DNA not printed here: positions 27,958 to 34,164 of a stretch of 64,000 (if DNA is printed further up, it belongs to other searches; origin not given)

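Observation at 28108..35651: Sec-signal RHS polymorphic toxin with Gly/Ala-zipper tip and a trailing array of immunity-type genes and fragments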

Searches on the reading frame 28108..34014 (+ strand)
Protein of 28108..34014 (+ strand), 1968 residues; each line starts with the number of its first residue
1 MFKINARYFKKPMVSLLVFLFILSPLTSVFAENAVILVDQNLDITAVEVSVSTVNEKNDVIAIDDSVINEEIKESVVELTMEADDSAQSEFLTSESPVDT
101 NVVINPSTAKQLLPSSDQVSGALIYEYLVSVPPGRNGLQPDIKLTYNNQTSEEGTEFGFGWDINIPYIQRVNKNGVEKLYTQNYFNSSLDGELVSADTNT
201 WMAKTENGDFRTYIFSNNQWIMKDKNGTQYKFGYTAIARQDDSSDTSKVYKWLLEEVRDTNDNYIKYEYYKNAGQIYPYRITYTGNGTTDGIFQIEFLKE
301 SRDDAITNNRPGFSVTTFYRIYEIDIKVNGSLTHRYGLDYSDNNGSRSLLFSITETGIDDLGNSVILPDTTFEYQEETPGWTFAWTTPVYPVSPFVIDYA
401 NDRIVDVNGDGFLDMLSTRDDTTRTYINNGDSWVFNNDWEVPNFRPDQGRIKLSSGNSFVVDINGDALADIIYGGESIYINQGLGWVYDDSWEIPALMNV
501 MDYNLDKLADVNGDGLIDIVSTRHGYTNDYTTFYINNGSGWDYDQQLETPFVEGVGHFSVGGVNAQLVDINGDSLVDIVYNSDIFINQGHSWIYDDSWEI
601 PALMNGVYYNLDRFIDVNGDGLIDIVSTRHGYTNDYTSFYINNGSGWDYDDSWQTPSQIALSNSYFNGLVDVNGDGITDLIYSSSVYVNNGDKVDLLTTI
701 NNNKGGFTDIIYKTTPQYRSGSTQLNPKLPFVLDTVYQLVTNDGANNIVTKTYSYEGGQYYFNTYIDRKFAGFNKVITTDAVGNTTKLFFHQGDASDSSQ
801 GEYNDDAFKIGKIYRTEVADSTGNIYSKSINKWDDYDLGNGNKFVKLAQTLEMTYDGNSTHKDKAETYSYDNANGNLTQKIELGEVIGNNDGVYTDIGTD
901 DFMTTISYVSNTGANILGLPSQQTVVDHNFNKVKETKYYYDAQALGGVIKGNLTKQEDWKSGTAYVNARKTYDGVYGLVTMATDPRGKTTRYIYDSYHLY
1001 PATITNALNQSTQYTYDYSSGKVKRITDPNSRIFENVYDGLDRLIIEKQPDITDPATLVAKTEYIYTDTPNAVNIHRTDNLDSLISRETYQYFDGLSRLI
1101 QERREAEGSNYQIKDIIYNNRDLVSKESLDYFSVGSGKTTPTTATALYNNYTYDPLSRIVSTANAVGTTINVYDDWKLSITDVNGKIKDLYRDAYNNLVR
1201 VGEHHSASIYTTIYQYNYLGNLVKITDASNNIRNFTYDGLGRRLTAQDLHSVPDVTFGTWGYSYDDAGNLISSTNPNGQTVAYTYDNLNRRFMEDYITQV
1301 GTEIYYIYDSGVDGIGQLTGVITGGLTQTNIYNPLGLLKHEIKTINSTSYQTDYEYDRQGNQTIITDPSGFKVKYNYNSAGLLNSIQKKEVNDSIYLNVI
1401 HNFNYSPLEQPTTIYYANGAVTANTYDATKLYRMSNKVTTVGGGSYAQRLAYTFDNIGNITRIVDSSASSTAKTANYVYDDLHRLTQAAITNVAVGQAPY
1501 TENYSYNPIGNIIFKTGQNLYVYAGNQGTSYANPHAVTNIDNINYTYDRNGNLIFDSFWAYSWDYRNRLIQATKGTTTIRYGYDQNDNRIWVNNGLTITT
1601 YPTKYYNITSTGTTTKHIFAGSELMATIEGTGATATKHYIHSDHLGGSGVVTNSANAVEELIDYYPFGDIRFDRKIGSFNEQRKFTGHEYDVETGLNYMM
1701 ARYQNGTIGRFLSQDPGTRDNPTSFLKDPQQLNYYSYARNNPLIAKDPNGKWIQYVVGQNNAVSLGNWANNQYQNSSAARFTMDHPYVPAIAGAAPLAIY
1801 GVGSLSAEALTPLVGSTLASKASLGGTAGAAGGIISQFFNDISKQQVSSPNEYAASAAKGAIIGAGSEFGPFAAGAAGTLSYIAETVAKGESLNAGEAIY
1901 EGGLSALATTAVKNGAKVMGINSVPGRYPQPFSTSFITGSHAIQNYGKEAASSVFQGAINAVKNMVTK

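Call 3: search_protein_families(library=pfam, proteins=[window:28108-34011:+], max_evalue=0.1)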
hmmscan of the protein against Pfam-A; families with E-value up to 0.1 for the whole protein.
window:28108-34011:+ (1968 aa): 5 families
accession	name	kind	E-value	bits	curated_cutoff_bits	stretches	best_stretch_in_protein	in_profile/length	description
PF05593.20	RHS_repeat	-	7.1e-28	96.8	22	4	1264-1291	1-28/38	RHS Repeat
PF12256.14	TcdB_toxin_midN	-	5.2e-19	68.7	24.8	1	669-786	32-163/181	Insecticide toxin TcdB middle/N-terminal region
PF13517.12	FG-GAP_3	-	4.2e-14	53.3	26.9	3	616-681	1-60/61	FG-GAP-like repeat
PF03534.18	SpvB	-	2.9e-13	50.1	22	2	121-200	5-82/287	Salmonella virulence plasmid 65kDa B protein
PF01839.29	FG-GAP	-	4e-05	23.9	22.1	0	669-687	7-25/37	FG-GAP repeat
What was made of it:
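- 28468..30465 (+): TcB-like half: SpvB domain, FG-GAP beta-propeller, TcdB_toxin_midN (aa 121-786). Pfam: SpvB 2.9e-13, FG-GAP_3 4.2e-14, TcdB_toxin_midN 5.2e-19 (call 3).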

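Call 4: search_protein_families(library=ncbifam, proteins=[window:28108-34011:+], max_evalue=0.1)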
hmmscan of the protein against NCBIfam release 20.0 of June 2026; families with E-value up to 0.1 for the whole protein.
window:28108-34011:+ (1968 aa): 3 families
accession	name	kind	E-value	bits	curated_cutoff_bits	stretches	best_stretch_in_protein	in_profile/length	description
TIGR01643.1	YD_repeat_2x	repeat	5.2e-17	61.6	15.8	3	1264-1290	1-27/42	YD repeat-containing protein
NF041261.1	RHS_core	equivalog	1.4e-16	59.6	2000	2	1150-1522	366-703/1261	RHS element core protein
TIGR03696.1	Rhs_assc_core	domain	2.1e-16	60.2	32.5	1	1664-1750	1-75/76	RHS repeat-associated core domain-containing protein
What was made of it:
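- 30466..33096 (+): YD/RHS repeat shell (aa ~787-1663). RHS_repeat 7e-28, YD_repeat_2x 5e-17 (calls 3, 4).
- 33097..33360 (+): Rhs-associated core ending in DPNGK (aa 1664-1751), with the conserved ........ and DPNG aspartates (putative autoprotease). TIGR03696 2.1e-16 (call 4).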

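Call 14: find_encoding_contigs(protein=window:28108-34014:+, flank=10000, max_places=6)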
Protein window:28108-34014:+ (1968 aa): 6 contigs read that carry it; 2 places shown.
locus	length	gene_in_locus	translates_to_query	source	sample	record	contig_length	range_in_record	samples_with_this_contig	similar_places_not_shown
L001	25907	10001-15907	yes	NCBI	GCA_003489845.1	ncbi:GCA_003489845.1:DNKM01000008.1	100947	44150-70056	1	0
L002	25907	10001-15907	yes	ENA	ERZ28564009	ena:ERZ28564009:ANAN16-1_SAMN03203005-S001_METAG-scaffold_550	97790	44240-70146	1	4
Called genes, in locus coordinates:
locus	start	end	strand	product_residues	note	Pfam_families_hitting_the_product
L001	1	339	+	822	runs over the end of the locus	PF01071:GARS_A (faint), PF02655:ATP-grasp_3 (weak), PF02222:ATP-grasp (weak), PF07478:Dala_Dala_lig_C, PF13535:ATP-grasp_4, PF18603:LAL_C2, PF02655:ATP-grasp_3 (weak), PF07478:Dala_Dala_lig_C, +2 more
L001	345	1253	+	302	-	PF13480:Acetyltransf_6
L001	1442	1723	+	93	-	PF00216:Bac_DNA_binding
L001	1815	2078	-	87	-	-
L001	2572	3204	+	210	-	PF04542:Sigma70_r2, PF08281:Sigma70_r4_2, PF04545:Sigma70_r4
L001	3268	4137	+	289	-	-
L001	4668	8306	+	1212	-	-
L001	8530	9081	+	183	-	PF01936:NYN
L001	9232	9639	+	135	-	PF05973:Gp49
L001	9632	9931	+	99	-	PF13560:HTH_31, PF12844:HTH_19, PF01381:HTH_3, PF13443:HTH_26 (weak)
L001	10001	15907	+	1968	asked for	PF03534:SpvB (weak), PF13517:FG-GAP_3 (faint), PF12256:TcdB_toxin_midN, PF05593:RHS_repeat, PF25023:TEN_YD-shell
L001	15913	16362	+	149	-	-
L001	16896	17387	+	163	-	PF15428:Imm26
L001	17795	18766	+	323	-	PF13581:HATPase_c_2 (weak)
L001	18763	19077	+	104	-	PF14213:DUF4325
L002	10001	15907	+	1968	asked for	PF03534:SpvB (weak), PF13517:FG-GAP_3 (faint), PF12256:TcdB_toxin_midN, PF05593:RHS_repeat, PF25023:TEN_YD-shell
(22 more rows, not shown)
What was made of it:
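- A TEN_YD-shell Pfam hit is on record for the protein (call 14).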

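Call 15: find_homologous_proteins(query=window:28108-34011:+, max_evalue=1e-10)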
Query window:28108-34011:+ (1968 aa): 1080 proteins with E <= 1e-10 among 8000 candidates; the best 120 are listed.
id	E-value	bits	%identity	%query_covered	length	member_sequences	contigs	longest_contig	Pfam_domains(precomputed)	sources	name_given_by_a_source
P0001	0.0e+0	4468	100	100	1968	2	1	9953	PF12256.15,PF05593.20,PF13517.13,PF25023.2,PF03534.19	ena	-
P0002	0.0e+0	1886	52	87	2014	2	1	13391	PF01839.30,PF05593.20,PF13517.13,PF25023.2,PF03534.19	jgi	-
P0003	0.0e+0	1819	50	91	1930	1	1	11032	PF01839.30,PF20041.6,PF05593.20,PF13517.13,PF25023.2,PF03534.19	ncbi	-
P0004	0.0e+0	1768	49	93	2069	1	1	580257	PF15649.13,PF01839.30,PF12256.15,PF05593.20,PF13517.13,PF25023.2,PF03534.19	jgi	jgi:RHS repeat-associated protein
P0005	0.0e+0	1761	51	73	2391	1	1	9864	PF01839.30,PF12256.15,PF05593.20,PF13517.13,PF13385.14,PF10102.15,PF25023.2,PF03534.19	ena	-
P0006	0.0e+0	1728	50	80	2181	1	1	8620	PF01839.30,PF05593.20,PF13517.13,PF25023.2,PF03534.19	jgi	jgi:RHS repeat-associated protein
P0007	0.0e+0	1726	49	88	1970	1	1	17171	PF05593.20,PF13517.13,PF25023.2,PF03534.19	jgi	jgi:RHS repeat-associated protein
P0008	0.0e+0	1720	46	94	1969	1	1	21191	PF05593.20,PF13517.13,PF25023.2,PF03534.19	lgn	-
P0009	0.0e+0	1716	48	91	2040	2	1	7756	PF01839.30,PF20041.6,PF05593.20,PF13517.13,PF25023.2,PF03534.19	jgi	jgi:RHS repeat-associated protein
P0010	0.0e+0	1714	48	90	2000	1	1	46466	PF01839.30,PF05593.20,PF13517.13,PF25023.2,PF03534.19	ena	-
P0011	0.0e+0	1702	47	89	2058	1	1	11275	PF12256.15,PF15607.12,PF05593.20,PF13517.13,PF25023.2,PF03534.19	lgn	-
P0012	0.0e+0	1686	45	98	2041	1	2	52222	PF01839.30,PF05593.20,PF13517.13,PF25023.2,PF03534.19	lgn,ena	-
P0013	0.0e+0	1679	47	79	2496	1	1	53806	PF20041.6,PF05593.20,PF13517.13,PF13385.14,PF10102.15,PF25023.2,PF03534.19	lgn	-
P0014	0.0e+0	1667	47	90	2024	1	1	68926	PF01839.30,PF12256.15,PF20041.6,PF05593.20,PF13517.13,PF25023.2,PF03534.19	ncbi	-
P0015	0.0e+0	1656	47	90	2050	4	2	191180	PF01839.30,PF20041.6,PF05593.20,PF13517.13,PF25023.2,PF03534.19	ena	-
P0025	0.0e+0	1617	46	73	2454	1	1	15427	PF01839.30,PF21722.5,PF20041.6,PF05593.20,PF13517.13,PF16403.12,PF25023.2,PF03534.19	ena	-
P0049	0.0e+0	1533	44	94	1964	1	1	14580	PF12256.15,PF05593.20,PF13517.13,PF25023.2,PF03534.19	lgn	-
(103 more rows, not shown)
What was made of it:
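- On WapA-type (Sec-exported RHS): Some homologues carry SLH or LysM (call 15).
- The shell family is very large, and its named members are mostly CPR (call 15). Many homologues carry adhesion-type domains such as LamG, Ig-like, PKD, SLH and LysM (call 15).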

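Call 37: find_encoding_contigs(protein=P0008, flank=6000, max_places=2)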
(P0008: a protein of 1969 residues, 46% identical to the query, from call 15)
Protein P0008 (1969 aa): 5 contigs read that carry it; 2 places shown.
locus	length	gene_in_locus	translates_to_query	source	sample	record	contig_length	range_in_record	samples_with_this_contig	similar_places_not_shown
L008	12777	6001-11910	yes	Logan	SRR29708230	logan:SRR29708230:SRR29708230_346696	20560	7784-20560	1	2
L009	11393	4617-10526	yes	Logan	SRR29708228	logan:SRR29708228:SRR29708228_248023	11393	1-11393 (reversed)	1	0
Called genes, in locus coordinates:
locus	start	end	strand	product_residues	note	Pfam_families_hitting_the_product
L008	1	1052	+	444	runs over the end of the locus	PF01555:N6_N4_Mtase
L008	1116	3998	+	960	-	PF13401:AAA_22 (faint), PF00270:DEAD, PF04851:ResIII, PF00271:Helicase_C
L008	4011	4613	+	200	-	PF27257:HI_0787_N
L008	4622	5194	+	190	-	-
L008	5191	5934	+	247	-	PF12705:PDDEXK_1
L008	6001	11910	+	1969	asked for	PF03534:SpvB, PF13517:FG-GAP_3 (weak), PF05593:RHS_repeat (weak), PF25023:TEN_YD-shell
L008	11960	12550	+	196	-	-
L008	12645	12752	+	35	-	-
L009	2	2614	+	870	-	?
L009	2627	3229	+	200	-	PF27257:HI_0787_N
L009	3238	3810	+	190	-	-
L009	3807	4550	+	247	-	PF12705:PDDEXK_1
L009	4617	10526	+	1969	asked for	PF03534:SpvB, PF13517:FG-GAP_3 (weak), PF05593:RHS_repeat (weak), PF25023:TEN_YD-shell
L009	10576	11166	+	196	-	-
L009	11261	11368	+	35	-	-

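Call 38: find_encoding_contigs(protein=P0005, flank=6000, max_places=2)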
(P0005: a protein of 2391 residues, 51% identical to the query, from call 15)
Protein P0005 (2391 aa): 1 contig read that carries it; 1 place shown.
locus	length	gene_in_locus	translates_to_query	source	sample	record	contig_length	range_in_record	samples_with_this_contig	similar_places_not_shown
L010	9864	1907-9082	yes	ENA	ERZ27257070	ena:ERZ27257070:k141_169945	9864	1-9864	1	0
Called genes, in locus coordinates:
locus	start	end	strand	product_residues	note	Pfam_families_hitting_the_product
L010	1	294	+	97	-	?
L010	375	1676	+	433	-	PF00082:Peptidase_S8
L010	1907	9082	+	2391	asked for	PF03534:SpvB, PF13517:FG-GAP_3, PF12256:TcdB_toxin_midN, PF05593:RHS_repeat (weak), PF25023:TEN_YD-shell (weak), PF10102:DUF2341, PF13385:Laminin_G_3, PF25023:TEN_YD-shell (weak), +1 more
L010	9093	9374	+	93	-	-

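Call 39: find_encoding_contigs(protein=P0049, flank=6000, max_places=2)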
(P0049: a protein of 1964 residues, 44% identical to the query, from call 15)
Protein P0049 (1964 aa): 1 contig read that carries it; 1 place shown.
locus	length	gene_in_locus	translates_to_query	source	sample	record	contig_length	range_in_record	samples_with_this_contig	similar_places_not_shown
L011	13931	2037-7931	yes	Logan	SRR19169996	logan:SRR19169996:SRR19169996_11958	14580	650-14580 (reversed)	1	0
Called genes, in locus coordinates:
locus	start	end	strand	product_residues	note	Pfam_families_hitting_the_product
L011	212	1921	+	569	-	PF03235:GmrSD_N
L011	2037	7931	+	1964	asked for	PF03534:SpvB, PF13517:FG-GAP_3 (weak), PF12256:TcdB_toxin_midN, PF05593:RHS_repeat (weak), PF25023:TEN_YD-shell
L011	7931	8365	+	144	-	-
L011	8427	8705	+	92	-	-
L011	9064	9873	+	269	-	-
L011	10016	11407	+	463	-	PF25852:DUF6242_C (weak), PF15902:Sortilin-Vps10 (faint), PF25852:DUF6242_C (weak), PF18962:Por_Secre_tail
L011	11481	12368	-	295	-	PF13495:Phage_int_SAM_4, PF00589:Phage_integrase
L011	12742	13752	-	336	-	PF00589:Phage_integrase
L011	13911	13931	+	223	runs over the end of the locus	?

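Call 40: find_encoding_contigs(protein=P0025, flank=6000, max_places=2)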
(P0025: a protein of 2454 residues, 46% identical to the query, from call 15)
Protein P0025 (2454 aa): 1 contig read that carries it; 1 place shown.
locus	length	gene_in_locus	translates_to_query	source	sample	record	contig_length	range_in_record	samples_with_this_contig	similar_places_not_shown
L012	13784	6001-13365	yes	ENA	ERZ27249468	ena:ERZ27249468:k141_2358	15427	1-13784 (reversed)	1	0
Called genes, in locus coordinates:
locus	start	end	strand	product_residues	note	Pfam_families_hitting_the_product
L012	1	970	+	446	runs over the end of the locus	PF00932:LTD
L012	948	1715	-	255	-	PF18915:DUF5667 (weak)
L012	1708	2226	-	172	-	PF04542:Sigma70_r2, PF08281:Sigma70_r4_2, PF04545:Sigma70_r4 (weak)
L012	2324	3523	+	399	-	PF07992:Pyr_redox_2, PF13454:NAD_binding_9 (faint), PF13738:Pyr_redox_3 (faint), PF00070:Pyr_redox (weak)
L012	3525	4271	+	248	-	PF01209:Ubie_methyltran, PF02353:CMAS, PF13489:Methyltransf_23, PF13847:Methyltransf_31, PF08241:Methyltransf_11, PF08242:Methyltransf_12, PF13649:Methyltransf_25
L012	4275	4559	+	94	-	-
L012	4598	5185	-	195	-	PF03167:UDG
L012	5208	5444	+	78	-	-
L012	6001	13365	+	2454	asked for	PF03534:SpvB, PF13517:FG-GAP_3, PF20041:DUF6443 (weak), PF25023:TEN_YD-shell (weak), PF16403:Bact_surface_Ig-like, PF21722:Gly_rich_2, PF16403:Bact_surface_Ig-like, PF25023:TEN_YD-shell, +2 more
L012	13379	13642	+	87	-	-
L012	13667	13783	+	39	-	?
